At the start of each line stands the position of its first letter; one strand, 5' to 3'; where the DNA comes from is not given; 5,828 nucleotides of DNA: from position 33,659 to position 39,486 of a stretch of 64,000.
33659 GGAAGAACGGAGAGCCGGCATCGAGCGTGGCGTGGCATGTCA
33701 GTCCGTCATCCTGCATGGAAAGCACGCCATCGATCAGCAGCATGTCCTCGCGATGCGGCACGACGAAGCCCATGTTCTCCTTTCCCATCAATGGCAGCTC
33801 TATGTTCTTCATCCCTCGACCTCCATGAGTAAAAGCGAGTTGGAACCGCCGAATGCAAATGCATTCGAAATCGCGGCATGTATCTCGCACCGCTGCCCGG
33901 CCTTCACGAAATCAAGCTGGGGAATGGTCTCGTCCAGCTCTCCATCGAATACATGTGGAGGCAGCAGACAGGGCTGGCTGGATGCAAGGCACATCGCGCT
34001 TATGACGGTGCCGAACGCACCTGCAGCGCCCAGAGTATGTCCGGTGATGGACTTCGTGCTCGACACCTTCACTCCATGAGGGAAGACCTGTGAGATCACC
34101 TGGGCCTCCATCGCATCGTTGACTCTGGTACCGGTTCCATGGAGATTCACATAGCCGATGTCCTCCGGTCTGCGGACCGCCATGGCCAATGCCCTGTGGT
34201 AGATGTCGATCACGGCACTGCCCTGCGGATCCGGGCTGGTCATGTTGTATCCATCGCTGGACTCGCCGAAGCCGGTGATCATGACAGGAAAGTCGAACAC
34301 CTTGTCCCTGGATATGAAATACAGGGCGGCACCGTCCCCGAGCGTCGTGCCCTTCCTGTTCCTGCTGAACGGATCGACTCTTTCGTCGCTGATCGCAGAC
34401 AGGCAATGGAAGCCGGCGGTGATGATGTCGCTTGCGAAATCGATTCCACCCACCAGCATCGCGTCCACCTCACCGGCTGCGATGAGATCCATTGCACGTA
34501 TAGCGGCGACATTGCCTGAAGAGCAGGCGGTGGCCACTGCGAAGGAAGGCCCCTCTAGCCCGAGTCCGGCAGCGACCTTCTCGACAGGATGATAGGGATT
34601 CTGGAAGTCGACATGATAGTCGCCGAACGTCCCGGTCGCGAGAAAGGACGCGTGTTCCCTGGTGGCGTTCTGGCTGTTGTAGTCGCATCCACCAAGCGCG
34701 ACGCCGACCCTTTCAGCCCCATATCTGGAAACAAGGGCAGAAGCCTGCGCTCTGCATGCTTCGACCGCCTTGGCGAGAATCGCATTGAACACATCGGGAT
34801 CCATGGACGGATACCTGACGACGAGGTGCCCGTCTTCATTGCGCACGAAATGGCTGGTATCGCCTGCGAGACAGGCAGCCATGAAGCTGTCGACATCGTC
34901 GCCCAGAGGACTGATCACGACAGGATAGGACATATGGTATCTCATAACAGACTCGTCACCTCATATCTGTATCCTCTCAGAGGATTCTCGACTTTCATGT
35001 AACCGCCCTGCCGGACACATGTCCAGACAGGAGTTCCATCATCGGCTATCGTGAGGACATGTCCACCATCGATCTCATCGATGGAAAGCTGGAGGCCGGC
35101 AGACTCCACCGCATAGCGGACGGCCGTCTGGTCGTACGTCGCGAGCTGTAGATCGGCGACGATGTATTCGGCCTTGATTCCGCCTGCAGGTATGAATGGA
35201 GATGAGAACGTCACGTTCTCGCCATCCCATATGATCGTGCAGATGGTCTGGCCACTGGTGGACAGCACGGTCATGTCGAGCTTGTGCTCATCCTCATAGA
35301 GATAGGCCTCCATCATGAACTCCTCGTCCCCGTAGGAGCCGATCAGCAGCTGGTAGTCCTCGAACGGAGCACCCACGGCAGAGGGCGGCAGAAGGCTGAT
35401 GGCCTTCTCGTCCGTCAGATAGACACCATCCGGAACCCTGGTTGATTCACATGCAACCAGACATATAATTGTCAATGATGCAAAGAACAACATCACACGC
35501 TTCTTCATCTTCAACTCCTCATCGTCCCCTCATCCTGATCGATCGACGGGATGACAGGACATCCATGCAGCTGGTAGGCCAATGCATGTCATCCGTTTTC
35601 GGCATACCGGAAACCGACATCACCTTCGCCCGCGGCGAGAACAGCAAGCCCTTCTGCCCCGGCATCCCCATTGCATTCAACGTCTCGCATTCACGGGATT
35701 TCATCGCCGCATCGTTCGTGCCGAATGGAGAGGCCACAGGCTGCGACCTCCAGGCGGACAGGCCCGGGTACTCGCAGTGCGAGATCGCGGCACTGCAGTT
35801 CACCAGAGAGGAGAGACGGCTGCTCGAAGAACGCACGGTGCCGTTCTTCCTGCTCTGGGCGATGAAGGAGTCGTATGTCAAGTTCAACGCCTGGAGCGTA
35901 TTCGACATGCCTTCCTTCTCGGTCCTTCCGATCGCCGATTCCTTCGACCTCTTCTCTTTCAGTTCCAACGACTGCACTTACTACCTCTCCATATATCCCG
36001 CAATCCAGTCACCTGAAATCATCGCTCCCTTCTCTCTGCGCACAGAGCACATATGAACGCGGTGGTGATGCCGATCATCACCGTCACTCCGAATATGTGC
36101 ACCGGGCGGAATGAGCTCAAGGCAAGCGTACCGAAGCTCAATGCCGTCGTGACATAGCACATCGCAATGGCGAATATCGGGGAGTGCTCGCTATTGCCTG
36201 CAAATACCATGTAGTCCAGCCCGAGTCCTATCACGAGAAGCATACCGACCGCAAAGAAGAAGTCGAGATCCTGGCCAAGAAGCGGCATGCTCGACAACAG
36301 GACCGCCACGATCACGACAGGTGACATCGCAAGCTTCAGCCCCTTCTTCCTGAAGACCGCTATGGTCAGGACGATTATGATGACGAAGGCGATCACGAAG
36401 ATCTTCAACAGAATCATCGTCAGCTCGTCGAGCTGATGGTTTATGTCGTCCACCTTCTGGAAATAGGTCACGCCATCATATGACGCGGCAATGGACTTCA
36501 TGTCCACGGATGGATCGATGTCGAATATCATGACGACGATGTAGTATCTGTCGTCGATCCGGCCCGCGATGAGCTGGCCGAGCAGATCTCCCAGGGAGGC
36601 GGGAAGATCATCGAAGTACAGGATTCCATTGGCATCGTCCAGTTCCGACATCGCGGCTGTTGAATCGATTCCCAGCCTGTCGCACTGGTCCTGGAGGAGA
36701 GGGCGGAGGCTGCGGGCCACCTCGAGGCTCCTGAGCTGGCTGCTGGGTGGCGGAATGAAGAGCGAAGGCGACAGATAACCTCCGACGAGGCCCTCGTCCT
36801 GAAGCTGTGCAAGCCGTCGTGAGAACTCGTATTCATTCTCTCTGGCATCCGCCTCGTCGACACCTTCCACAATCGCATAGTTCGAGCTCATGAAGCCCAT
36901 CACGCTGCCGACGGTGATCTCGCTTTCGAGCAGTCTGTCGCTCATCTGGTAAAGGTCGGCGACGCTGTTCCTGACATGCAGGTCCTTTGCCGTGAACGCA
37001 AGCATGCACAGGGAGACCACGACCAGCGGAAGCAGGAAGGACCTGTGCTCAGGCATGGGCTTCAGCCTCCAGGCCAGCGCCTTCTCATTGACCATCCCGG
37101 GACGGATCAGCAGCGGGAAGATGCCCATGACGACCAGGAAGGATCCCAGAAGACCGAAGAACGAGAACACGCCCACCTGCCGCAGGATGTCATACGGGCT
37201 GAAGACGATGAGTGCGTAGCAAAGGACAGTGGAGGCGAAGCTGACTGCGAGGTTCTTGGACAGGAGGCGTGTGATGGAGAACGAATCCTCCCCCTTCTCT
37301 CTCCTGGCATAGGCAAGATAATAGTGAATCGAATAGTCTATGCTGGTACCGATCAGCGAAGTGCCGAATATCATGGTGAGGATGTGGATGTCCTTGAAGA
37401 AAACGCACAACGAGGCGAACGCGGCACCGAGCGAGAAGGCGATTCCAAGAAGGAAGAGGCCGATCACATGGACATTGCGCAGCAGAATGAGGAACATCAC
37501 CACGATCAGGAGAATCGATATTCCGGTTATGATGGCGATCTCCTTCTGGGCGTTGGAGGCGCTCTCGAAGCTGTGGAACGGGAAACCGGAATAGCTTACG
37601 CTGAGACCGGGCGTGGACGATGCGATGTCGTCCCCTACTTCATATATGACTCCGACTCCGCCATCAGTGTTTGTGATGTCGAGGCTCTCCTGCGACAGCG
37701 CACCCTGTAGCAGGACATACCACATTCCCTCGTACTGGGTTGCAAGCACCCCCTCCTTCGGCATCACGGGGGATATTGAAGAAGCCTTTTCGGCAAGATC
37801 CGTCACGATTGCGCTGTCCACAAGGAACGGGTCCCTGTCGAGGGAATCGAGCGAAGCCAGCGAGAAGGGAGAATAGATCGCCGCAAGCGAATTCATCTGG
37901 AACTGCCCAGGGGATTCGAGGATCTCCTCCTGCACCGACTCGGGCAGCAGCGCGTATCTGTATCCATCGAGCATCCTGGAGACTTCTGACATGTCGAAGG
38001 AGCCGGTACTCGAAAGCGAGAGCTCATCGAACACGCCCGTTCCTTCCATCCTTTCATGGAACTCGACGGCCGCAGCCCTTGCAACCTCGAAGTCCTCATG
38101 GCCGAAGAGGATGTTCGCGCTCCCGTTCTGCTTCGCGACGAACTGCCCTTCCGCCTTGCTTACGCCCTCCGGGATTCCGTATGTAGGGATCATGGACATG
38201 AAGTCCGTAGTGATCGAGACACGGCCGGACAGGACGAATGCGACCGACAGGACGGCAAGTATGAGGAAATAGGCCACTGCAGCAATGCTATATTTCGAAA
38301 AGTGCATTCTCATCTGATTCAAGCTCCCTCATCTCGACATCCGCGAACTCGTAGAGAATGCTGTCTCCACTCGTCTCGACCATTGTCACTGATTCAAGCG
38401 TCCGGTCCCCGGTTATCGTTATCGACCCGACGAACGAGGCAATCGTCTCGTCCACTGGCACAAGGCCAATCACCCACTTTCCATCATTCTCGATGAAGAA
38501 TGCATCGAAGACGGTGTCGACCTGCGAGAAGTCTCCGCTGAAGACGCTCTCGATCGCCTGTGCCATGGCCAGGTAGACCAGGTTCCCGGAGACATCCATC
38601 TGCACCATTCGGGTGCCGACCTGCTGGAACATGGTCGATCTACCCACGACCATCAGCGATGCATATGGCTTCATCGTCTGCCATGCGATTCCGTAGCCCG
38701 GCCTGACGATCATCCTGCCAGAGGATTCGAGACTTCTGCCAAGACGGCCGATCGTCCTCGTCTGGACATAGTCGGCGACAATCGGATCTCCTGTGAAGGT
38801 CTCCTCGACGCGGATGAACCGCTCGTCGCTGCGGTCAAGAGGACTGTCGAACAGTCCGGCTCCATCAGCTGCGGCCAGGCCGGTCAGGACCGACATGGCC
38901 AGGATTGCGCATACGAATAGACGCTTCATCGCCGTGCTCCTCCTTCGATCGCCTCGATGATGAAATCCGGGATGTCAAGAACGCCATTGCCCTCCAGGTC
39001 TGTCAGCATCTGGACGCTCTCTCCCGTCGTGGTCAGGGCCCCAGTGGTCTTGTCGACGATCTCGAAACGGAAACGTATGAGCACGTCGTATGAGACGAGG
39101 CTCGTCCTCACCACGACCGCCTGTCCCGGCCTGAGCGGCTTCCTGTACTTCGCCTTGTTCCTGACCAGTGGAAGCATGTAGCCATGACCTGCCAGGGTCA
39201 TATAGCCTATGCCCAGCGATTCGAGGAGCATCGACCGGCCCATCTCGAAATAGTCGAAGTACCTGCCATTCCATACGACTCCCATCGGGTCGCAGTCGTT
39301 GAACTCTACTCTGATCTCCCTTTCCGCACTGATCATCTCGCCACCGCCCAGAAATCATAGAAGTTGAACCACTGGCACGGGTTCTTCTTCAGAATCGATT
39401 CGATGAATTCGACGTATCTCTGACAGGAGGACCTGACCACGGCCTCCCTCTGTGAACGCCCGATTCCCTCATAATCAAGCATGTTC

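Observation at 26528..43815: Complete but rewired aryl-polyene-like PKS/lipid assembly line in a probable spirochaete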

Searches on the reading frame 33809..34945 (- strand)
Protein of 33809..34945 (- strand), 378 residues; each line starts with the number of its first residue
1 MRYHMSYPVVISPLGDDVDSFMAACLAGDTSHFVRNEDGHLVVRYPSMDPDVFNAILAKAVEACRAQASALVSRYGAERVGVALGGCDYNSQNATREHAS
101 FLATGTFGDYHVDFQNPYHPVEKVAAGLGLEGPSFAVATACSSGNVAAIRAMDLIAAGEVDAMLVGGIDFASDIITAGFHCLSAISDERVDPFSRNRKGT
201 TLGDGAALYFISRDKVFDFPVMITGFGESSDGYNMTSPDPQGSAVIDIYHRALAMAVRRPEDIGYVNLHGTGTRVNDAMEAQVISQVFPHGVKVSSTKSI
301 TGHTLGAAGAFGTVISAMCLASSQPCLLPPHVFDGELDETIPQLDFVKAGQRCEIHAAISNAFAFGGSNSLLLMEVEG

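Call 4: search_protein_families(library=pfam, proteins=[window:33809-34945:-], max_evalue=0.01)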
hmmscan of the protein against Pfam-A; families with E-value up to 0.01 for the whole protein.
window:33809-34945:- (378 aa): 3 families
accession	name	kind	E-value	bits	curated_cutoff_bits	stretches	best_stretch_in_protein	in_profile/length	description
PF02801.28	Ketoacyl-synt_C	-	2.2e-26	92.6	20.8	1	223-322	4-109/119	Beta-ketoacyl synthase, C-terminal domain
PF00109.32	ketoacyl-synt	-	9.1e-18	65.2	20.8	1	116-214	149-249/252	Beta-ketoacyl synthase, N-terminal domain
PF00108.29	Thiolase_N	-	7.6e-06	25.9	26.4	1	124-170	68-114/260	Thiolase, N-terminal domain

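Call 7: search_protein_families(library=ncbifam, proteins=[window:33809-34945:-], max_evalue=0.001)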
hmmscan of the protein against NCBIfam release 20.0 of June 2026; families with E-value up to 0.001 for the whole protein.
window:33809-34945:- (378 aa): 22 families
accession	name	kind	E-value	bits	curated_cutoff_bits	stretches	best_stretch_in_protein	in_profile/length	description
NF006618.0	PRK09185.1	subfamily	9.9e-88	294.8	407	1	54-374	72-390/394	beta-ketoacyl-ACP synthase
TIGR03150.1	fabF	equivalog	8.7e-53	179.5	493.75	1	121-374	141-406/407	beta-ketoacyl-ACP synthase II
NF004618.0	PRK05952.1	equivalog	9.4e-50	169.6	455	1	117-374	123-380/384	beta-ketoacyl-ACP synthase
NF005589.0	PRK07314.1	subfamily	1.2e-49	169.2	387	1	123-374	146-409/413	beta-ketoacyl-ACP synthase II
NF058662.1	cispenta_AmcF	equivalog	6.2e-45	153.8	325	1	110-375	95-368/369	cispentacin biosynthesis acyltransferase subunit AmcF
NF004970.0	PRK06333.1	subfamily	2.5e-43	148.5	525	1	123-374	155-419/424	beta-ketoacyl-ACP synthase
NF005076.0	PRK06501.1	equivalog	1.3e-38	133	629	1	121-375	155-421/425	beta-ketoacyl-ACP synthase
NF006587.0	PRK09116.1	equivalog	1.8e-38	132.3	470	1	80-374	101-404/408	beta-ketoacyl-ACP synthase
NF006274.0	PRK08439.1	equivalog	2e-38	132.3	621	1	128-373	149-402/406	beta-ketoacyl-ACP synthase II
NF006434.0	PRK08722.1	equivalog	2.3e-37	128.9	759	1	72-374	93-411/414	beta-ketoacyl-ACP synthase II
NF005490.0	PRK07103.1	equivalog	3.5e-37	128.4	445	1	62-375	89-411/414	polyketide beta-ketoacyl:acyl carrier protein synthase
NF005916.1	PRK07910.1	equivalog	3.9e-33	115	560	1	136-372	166-413/418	KasA/KasB family beta-ketoacyl-ACP synthase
NF005935.0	PRK07967.1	equivalog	2.9e-28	98.8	630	1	123-375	144-402/406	beta-ketoacyl-ACP synthase I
NF053555.1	prodigi_MBC_PigJ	equivalog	7.2e-25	87.4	900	1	124-373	496-755/759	prodigiosin MBC biosynthesis protein PigJ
NF045894.1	PKS_plus_SDR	equivalog_domain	1.9e-20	72.2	1740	1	123-320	155-365/1515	type I polyketide synthase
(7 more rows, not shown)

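Call 37: search_solved_structures(query=window:33809-34945:-, show_alignments=2, max_evalue=1e-10)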
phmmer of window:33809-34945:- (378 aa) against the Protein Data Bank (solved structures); distinct sequences matched with E-value up to 1e-10: 123 (the best 60 are shown).
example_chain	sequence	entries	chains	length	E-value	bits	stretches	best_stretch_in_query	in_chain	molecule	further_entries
6qsp_A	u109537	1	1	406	2.9e-59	204.2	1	54-375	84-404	Beta-ketoacyl synthase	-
9s5h_B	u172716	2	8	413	1.2e-44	156.2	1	77-374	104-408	3-oxoacyl-(Acyl-carrier-protein) synthase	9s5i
7f28_B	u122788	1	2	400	5.2e-44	154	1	126-374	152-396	Putative 3-oxoacyl-[ACP] synthase FabV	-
1j3n_A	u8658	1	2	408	1.6e-36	129.3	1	122-373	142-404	3-oxoacyl-(acyl-carrier protein) synthase II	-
1b3n_A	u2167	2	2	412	1.9e-35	125.8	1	60-374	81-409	PROTEIN (KETOACYL ACYL CARRIER PROTEIN SYNTHASE 2) | BETA-KETOACYL ACP SYNTHASE II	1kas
6okg_A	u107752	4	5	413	1.9e-35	125.8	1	60-374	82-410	3-oxoacyl-[acyl-carrier-protein] synthase 2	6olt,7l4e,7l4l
2gfw_A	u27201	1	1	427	2.3e-35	125.6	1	60-374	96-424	3-oxoacyl-[acyl-carrier-protein] synthase 2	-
4qav_A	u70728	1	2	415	7.4e-35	123.9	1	128-374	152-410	3-oxoacyl-[acyl-carrier-protein] synthase 2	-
2gqd_A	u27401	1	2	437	1.5e-34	122.9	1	26-374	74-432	3-oxoacyl-[acyl-carrier-protein] synthase 2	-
2gfy_A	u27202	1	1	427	2.2e-34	122.3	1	60-374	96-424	3-oxoacyl-[acyl-carrier-protein] synthase 2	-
3hnz_A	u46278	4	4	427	4.9e-34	121.2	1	60-374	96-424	3-oxoacyl-[acyl-carrier-protein] synthase 2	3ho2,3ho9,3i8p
1ox0_A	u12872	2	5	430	5.2e-34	121.1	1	123-373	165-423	Beta ketoacyl-acyl carrier protein synthase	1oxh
2rjt_A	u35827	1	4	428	6.5e-34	120.8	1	123-373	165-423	Beta-ketoacyl-ACP synthase II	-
9lpl_A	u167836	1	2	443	9.7e-34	120.2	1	60-374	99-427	3-oxoacyl-[acyl-carrier-protein] synthase 2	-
2gfv_A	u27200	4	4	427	9.9e-34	120.2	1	60-374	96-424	3-oxoacyl-[acyl-carrier-protein] synthase 2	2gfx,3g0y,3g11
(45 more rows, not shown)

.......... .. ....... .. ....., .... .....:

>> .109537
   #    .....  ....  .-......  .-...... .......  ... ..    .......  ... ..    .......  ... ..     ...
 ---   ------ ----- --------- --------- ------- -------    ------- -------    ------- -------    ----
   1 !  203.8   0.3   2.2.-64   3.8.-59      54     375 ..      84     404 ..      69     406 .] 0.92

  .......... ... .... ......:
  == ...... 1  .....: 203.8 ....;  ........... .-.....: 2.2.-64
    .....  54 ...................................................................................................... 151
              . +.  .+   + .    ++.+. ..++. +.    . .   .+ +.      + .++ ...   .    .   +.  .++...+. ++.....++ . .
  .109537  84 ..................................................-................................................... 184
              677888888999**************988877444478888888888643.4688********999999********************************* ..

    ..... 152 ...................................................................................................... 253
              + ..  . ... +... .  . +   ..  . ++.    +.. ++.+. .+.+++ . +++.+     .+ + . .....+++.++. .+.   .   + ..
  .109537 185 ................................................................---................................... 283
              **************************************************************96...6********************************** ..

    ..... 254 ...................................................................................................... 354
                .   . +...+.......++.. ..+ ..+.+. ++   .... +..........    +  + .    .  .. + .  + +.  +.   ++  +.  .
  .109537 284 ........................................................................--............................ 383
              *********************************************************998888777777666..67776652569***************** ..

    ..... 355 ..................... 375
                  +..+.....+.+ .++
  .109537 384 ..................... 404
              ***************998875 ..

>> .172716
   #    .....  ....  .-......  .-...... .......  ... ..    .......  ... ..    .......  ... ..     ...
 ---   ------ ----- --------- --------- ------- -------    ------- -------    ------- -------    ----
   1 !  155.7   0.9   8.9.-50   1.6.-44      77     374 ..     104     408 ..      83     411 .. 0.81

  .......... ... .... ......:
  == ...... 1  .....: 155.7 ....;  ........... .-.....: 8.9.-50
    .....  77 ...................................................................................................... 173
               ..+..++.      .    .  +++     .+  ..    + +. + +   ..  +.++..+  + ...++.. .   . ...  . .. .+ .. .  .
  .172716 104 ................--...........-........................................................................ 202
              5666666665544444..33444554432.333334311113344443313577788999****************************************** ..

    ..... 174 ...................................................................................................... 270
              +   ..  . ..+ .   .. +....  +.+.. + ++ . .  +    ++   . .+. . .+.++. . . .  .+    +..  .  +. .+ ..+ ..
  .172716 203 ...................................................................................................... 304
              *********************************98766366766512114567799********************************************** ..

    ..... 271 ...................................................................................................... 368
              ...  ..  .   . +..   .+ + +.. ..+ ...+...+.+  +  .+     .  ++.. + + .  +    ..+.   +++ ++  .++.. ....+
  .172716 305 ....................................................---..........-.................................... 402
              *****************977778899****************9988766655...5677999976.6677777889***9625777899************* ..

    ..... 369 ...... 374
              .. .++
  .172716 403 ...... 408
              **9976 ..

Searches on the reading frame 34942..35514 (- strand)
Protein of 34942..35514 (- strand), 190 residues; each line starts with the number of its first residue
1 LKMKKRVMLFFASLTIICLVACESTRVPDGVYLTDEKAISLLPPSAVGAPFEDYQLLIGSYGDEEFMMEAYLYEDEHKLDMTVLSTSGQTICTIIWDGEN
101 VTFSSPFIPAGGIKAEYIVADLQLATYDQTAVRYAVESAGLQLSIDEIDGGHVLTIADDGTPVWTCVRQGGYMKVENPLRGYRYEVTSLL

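Call 4: search_protein_families(library=pfam, proteins=[window:34942-35514:-], max_evalue=0.01)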
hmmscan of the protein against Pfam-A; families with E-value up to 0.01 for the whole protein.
window:34942-35514:- (190 aa): 1 family
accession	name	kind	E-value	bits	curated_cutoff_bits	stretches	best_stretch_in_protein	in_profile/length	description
PF11659.14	DUF3261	-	3.7e-15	56.4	22.3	1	55-189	4-136/137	Protein of unknown function (DUF3261)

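Call 7: search_protein_families(library=ncbifam, proteins=[window:34942-35514:-], max_evalue=0.001)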
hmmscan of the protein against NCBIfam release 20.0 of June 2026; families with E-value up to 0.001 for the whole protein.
window:34942-35514:- (190 aa): 0 families

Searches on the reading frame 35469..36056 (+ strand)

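Call 11: search_protein_families(library=pfam, proteins=[window:35469-36056:+], max_evalue=0.001)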
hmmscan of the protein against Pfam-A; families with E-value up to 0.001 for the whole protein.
window:35469-36056:+ (195 aa): 2 families
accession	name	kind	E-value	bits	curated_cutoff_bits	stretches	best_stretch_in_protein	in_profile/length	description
PF22624.1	AASDHPPT_N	-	0.00013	22.5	27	1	27-80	35-94/100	4'-phosphopantetheinyl transferase, N-terminal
PF01648.25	ACPS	-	0.00026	21.5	25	1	91-154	3-78/111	4'-phosphopantetheinyl transferase superfamily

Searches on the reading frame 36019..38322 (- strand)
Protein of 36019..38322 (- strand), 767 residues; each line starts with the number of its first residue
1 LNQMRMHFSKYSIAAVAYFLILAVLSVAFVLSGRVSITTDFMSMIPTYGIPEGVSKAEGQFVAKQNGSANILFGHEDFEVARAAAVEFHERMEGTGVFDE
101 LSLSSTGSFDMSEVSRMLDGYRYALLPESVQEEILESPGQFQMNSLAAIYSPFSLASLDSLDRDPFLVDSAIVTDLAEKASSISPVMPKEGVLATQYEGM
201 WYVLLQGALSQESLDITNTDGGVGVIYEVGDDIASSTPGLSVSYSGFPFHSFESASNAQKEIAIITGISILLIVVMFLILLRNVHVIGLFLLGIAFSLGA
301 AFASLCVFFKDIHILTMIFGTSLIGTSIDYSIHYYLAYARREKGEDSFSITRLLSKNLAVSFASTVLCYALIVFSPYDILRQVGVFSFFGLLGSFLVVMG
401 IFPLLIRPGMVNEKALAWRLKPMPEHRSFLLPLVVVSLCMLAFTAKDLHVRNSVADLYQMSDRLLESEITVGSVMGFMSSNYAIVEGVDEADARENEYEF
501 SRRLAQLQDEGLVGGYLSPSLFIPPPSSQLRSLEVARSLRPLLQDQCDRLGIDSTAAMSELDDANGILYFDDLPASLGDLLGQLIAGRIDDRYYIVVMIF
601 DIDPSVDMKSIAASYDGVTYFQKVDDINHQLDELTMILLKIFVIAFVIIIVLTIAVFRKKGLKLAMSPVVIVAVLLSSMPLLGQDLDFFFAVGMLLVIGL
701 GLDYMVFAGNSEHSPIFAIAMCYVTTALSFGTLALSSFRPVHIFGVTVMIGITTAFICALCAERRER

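Call 5: search_protein_families(library=pfam, proteins=[window:36019-38322:-], max_evalue=0.01)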
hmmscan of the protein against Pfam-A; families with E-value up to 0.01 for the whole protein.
window:36019-38322:- (767 aa): 1 family
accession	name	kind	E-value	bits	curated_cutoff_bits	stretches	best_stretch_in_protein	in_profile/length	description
PF03176.21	MMPL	-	5.4e-09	35.9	20.5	1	237-406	120-299/333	MMPL family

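Call 8: search_protein_families(library=ncbifam, proteins=[window:36019-38322:-], max_evalue=0.001)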
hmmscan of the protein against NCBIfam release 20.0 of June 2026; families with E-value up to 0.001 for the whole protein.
window:36019-38322:- (767 aa): 3 families
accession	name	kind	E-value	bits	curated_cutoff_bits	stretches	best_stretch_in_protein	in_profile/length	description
TIGR03480.1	HpnN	hypoth_equivalog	4.4e-10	38.2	751.85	1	236-409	245-423/862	hopanoid biosynthesis associated RND transporter like protein HpnN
TIGR00921.1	2A067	subfamily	6.4e-10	37.7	351.9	1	236-406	557-731/733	hydrophobe/amphiphile efflux-3 (HAE3) family transporter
TIGR00833.1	actII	subfamily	4.1e-05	22.1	874.7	1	238-405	151-328/910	MMPL family RND transporter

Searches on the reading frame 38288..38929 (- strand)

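Call 5: search_protein_families(library=pfam, proteins=[window:38288-38929:-], max_evalue=0.01)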
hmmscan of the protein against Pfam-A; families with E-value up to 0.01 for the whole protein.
window:38288-38929:- (213 aa): 1 family
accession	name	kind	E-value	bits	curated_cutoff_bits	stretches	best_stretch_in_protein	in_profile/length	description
PF03548.22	LolA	-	1.4e-05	25.3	23.6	1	50-201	6-155/165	Outer membrane lipoprotein carrier protein LolA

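Call 8: search_protein_families(library=ncbifam, proteins=[window:38288-38929:-], max_evalue=0.001)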
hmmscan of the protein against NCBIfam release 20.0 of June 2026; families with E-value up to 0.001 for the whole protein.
window:38288-38929:- (213 aa): 2 families
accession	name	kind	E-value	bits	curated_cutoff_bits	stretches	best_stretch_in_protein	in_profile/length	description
NF053544.1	LolA2_flexi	equivalog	8.1e-20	71.1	125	1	47-200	42-197/208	flexirubin biosynthesis/transport protein LolA2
TIGR00547.2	lolA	equivalog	0.00013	21.4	112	0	51-202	35-182/202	outer membrane lipoprotein periplasmic chaperone LolA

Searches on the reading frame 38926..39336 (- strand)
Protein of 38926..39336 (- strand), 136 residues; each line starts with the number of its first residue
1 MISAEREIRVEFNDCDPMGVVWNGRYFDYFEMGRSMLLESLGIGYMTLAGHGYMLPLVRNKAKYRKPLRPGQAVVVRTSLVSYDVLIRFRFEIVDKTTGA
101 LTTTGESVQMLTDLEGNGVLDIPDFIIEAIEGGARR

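Call 5: search_protein_families(library=pfam, proteins=[window:38926-39336:-], max_evalue=0.01)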
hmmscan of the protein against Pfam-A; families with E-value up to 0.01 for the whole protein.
window:38926-39336:- (136 aa): 2 families
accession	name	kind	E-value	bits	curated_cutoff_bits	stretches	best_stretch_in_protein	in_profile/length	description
PF13279.12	4HBT_2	-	5.4e-20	72.5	25.5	1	10-129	1-121/122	Thioesterase-like superfamily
PF03061.28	4HBT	-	1.9e-09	38.2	20.6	1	18-82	1-58/79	Thioesterase superfamily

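Call 8: search_protein_families(library=ncbifam, proteins=[window:38926-39336:-], max_evalue=0.001)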
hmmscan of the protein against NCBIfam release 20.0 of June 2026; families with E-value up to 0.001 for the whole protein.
window:38926-39336:- (136 aa): 4 families
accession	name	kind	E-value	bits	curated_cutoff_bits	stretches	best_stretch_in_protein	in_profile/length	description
TIGR00051.1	TIGR00051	subfamily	3.7e-15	56.3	68.7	1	8-115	2-109/117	YbgC/FadM family acyl-CoA thioesterase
NF047424.1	MenI_Staph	exception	3.1e-13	49.9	225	1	1-111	1-111/148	1,4-dihydroxy-2-naphthoyl-CoA hydrolase MenI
TIGR02799.1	thio_ybgC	equivalog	2.9e-09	37.3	141.35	1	7-94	4-93/126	tol-pal system-associated acyl-CoA thioesterase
NF008065.0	PRK10800.1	equivalog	6.3e-05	23.1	185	1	7-99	9-102/134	tol-pal system-associated acyl-CoA thioesterase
